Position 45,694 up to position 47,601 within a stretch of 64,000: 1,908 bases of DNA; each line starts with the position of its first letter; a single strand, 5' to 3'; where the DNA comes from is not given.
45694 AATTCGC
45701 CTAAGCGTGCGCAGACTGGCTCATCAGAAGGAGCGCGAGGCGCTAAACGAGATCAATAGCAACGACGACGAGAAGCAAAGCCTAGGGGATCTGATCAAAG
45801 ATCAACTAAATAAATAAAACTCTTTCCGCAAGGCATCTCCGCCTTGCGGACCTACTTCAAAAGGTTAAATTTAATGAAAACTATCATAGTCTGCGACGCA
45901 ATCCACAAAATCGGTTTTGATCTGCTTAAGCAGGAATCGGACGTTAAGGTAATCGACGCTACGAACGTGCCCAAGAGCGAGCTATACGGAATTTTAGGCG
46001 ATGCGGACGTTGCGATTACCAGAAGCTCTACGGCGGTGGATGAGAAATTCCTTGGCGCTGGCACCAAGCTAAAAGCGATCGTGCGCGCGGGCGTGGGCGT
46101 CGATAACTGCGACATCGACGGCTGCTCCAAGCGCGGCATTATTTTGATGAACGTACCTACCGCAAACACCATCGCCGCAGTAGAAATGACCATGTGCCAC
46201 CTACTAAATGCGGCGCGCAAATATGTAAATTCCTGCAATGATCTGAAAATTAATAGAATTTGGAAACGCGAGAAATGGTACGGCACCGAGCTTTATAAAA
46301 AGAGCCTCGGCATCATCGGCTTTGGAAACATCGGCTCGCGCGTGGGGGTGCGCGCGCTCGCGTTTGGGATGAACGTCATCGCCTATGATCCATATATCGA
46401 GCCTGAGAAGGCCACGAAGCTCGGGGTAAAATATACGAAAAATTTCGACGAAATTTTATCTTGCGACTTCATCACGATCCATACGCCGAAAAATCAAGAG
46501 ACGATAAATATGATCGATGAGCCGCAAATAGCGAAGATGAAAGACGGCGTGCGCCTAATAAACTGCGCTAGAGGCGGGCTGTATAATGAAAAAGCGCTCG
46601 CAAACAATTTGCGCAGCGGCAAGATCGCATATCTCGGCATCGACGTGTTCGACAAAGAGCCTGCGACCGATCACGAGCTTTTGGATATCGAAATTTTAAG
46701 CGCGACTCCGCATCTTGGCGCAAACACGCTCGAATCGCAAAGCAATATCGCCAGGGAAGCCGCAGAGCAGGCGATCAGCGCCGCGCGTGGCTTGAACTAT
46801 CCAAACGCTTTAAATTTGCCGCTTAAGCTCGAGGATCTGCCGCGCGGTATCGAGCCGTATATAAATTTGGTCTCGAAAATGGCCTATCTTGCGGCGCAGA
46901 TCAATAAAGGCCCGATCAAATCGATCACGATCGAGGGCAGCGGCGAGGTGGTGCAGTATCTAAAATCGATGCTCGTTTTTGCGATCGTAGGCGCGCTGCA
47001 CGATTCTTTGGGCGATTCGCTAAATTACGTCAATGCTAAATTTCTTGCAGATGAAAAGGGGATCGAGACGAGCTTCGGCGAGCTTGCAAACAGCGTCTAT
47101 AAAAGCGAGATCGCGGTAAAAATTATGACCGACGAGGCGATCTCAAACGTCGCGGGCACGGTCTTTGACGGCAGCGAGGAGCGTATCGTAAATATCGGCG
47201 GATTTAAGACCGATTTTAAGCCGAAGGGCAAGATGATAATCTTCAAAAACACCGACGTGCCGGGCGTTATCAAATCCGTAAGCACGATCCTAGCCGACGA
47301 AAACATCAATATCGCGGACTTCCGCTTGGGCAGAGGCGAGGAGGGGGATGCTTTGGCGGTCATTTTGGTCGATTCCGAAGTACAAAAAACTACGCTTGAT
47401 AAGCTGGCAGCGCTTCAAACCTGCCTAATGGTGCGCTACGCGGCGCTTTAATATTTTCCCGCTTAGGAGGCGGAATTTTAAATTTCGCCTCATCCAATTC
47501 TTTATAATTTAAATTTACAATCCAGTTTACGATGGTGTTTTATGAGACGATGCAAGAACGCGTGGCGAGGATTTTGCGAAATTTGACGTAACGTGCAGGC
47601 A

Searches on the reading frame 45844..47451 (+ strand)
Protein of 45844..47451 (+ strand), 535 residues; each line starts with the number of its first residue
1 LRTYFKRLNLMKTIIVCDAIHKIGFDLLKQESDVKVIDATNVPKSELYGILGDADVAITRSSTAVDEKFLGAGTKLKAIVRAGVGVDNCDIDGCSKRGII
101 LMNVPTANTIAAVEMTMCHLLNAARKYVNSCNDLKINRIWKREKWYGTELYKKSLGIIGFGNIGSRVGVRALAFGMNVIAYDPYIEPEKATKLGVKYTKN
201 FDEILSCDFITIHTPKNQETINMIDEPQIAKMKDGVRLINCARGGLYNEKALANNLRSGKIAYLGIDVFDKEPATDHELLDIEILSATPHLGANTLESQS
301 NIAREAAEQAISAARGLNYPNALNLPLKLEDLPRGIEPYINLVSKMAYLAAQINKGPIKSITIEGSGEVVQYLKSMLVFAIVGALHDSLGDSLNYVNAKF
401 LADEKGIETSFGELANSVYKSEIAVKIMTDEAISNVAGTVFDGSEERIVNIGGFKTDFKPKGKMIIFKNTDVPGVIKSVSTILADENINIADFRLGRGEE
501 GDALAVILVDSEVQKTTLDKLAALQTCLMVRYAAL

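Call 27: search_protein_families(library=pfam, proteins=[window:45844-47451:+], max_evalue=0.00001)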
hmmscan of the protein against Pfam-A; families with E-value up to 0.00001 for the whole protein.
window:45844-47451:+ (535 aa): 4 families
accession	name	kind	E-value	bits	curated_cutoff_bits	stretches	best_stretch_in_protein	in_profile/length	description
PF02826.25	2-Hacid_dh_C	-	1.7e-51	174.5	25.1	1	119-292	3-178/178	D-isomer specific 2-hydroxyacid dehydrogenase, NAD binding domain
PF00389.36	2-Hacid_dh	-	1.2e-28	99.9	24.6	1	14-324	1-134/134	D-isomer specific 2-hydroxyacid dehydrogenase, catalytic domain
PF19304.4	PGDH_inter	-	2.9e-22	79.5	27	1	336-451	2-118/119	D-3-phosphoglycerate dehydrogenase intervening domain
PF01842.31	ACT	-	4.4e-09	36.4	27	1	464-524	2-64/66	ACT domain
